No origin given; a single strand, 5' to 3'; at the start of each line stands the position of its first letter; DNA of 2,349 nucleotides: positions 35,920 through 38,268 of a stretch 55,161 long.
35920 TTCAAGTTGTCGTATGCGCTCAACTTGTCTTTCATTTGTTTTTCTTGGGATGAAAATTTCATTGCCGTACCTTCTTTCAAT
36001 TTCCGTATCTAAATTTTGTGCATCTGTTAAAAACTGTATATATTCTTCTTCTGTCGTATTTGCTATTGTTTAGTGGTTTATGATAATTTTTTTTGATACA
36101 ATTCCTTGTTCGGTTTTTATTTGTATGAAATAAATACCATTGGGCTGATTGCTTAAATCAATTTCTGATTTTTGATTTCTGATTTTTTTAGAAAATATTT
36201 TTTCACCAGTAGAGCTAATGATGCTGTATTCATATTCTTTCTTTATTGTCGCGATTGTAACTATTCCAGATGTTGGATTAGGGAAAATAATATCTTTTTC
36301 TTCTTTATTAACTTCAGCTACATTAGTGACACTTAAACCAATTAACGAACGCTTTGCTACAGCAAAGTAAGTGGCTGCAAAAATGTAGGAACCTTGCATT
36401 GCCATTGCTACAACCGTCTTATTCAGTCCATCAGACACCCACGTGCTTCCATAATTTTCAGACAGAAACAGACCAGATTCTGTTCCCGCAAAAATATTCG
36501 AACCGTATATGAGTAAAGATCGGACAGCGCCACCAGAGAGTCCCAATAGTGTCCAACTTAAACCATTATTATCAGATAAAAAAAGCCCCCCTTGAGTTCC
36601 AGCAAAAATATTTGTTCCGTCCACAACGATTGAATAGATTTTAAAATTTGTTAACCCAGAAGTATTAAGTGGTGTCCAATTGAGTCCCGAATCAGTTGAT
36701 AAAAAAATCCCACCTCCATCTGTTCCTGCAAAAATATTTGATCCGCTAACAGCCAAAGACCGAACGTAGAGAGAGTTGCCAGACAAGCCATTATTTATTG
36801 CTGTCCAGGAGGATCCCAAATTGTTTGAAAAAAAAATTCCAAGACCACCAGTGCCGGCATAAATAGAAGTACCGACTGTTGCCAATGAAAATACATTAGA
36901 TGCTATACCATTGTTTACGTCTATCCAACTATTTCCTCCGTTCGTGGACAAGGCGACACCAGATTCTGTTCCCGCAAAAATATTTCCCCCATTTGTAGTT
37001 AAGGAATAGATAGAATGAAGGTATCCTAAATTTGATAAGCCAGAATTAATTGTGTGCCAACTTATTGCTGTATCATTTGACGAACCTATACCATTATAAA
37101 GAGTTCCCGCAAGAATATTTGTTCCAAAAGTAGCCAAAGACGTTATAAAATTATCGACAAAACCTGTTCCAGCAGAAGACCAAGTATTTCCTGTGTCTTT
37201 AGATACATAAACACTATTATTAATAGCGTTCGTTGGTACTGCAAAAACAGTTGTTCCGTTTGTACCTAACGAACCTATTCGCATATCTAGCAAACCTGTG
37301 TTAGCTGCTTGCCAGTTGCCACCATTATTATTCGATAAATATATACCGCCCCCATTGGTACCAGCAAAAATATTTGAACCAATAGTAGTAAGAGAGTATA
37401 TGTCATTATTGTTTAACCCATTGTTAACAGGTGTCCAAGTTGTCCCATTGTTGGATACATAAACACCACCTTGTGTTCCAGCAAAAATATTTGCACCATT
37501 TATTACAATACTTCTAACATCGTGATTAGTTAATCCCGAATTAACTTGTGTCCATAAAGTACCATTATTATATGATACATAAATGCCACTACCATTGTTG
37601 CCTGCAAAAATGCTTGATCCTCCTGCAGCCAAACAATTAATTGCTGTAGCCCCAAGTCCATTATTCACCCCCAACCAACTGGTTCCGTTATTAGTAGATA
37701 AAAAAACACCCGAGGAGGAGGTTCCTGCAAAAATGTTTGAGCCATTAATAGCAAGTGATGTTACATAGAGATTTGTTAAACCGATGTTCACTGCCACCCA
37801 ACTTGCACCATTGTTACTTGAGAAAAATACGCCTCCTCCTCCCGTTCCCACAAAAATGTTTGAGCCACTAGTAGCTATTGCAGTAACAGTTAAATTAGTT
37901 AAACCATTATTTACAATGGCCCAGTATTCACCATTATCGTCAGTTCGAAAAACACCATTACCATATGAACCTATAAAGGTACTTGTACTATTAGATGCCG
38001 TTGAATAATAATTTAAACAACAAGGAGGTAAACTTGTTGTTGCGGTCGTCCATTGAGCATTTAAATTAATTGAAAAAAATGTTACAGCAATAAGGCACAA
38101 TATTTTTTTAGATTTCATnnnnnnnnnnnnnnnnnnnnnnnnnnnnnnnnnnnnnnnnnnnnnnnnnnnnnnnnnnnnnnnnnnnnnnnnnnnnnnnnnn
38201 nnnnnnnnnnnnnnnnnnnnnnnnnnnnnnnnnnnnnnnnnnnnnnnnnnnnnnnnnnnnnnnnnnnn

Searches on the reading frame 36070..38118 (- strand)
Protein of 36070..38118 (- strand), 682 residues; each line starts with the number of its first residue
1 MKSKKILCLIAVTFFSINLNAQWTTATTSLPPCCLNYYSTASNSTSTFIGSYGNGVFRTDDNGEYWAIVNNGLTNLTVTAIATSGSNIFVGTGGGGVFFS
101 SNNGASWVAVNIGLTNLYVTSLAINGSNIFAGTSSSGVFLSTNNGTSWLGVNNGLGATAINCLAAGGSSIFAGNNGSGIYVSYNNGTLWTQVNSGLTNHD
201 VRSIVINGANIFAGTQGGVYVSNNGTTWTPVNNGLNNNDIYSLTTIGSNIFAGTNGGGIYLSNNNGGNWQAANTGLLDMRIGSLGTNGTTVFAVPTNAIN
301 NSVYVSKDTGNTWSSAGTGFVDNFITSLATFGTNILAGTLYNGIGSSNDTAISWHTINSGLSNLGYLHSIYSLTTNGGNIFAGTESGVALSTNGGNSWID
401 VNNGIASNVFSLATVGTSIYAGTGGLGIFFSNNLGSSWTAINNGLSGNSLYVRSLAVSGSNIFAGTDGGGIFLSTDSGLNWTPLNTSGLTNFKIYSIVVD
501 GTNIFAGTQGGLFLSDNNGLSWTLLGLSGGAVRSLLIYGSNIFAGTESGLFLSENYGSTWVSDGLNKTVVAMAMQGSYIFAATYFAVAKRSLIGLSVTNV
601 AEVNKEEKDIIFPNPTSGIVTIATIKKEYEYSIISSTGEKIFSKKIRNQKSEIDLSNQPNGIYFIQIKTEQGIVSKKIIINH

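Call 32: search_protein_families(library=pfam, proteins=[window:36070-38118:-], max_evalue=0.001)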
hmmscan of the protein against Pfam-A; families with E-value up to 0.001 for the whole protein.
window:36070-38118:- (682 aa): 5 families
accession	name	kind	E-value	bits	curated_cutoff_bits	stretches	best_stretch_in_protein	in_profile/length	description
PF15902.12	Sortilin-Vps10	-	1.5e-14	54.1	33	0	219-315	3-111/446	Sortilin, neurotensin receptor 3,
PF18962.6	Por_Secre_tail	-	2.2e-14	53.9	27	1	611-680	1-75/75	Secretion system C-terminal sorting domain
PF19755.4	DUF6242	-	4.5e-09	36.9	29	0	170-228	156-217/217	Domain of unknown function (DUF6242)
PF10647.15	Gmad1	-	0.00018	21.9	20.5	0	186-236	193-244/251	Lipoprotein LpqB beta-propeller domain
PF02012.26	BNR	-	0.0002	21.3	27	0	513-523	1-11/12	BNR/Asp-box repeat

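Call 107: search_protein_families(library=padloc, proteins=[window:36070-38118:-], max_evalue=0.0001)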
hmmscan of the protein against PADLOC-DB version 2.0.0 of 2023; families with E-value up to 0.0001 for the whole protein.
window:36070-38118:- (682 aa): 0 families
